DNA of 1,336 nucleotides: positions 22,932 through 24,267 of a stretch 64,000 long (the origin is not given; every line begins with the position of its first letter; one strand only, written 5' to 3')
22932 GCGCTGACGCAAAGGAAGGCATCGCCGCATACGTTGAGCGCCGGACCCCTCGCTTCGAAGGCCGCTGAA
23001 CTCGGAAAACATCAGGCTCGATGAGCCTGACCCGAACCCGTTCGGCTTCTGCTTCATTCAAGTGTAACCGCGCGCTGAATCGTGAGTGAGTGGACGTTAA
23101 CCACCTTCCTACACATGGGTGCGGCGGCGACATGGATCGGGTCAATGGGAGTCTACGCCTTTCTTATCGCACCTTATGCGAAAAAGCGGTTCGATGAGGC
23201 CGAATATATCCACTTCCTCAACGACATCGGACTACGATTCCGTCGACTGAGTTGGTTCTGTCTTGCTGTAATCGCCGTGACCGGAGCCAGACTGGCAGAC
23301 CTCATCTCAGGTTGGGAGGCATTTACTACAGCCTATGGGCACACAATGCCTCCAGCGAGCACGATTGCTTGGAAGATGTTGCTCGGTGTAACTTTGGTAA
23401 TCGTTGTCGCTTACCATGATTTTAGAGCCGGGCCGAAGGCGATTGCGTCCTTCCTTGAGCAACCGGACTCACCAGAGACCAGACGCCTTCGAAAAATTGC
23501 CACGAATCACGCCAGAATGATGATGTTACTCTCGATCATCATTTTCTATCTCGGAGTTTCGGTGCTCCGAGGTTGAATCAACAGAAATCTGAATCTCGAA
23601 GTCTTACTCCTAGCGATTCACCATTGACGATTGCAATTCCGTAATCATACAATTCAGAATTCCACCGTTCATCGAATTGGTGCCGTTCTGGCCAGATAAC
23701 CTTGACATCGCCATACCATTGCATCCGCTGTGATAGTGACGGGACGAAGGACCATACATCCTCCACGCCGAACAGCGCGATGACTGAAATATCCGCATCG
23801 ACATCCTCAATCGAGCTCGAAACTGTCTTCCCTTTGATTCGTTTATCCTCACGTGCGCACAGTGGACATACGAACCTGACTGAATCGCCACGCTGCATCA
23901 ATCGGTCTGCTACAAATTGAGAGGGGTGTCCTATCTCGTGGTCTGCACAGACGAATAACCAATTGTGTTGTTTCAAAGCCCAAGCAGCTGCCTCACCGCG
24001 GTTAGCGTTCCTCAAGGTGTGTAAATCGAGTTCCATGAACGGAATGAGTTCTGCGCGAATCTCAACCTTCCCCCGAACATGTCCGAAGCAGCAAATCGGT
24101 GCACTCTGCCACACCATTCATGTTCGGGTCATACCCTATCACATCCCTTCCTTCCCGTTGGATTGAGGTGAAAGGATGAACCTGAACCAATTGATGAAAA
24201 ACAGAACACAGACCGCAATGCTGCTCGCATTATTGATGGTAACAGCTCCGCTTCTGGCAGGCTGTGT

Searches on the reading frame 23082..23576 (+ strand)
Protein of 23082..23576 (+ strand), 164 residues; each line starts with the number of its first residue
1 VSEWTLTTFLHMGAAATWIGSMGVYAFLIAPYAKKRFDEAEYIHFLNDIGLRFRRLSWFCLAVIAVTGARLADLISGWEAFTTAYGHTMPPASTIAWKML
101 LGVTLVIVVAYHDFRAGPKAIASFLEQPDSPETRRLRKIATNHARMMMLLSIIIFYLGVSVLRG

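Call 3: search_protein_families(library=pfam, proteins=[window:23082-23576:+], max_evalue=0.01)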
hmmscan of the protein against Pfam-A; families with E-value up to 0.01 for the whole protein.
window:23082-23576:+ (164 aa): 2 families
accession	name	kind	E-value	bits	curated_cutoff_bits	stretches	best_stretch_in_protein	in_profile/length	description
PF05425.18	CopD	-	9.5e-09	36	32.1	1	52-153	6-101/105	Copper resistance protein D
PF13664.11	DUF4149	-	0.00014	22.5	24.6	1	14-120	2-93/102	Domain of unknown function (DUF4149)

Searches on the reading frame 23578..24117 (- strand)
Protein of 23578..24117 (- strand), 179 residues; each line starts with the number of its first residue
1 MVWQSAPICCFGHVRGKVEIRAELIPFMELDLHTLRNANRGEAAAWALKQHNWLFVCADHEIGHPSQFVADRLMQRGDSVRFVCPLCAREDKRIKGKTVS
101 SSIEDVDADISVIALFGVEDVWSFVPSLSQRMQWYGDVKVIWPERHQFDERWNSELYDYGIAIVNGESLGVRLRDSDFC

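Call 3: search_protein_families(library=pfam, proteins=[window:23578-24117:-], max_evalue=0.01)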
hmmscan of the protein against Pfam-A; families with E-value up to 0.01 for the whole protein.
window:23578-24117:- (179 aa): 1 family
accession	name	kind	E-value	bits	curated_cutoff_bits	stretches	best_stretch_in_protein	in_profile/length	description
PF13380.12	CoA_binding_2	-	0.0022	18.9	22.8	1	53-173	3-115/116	CoA binding domain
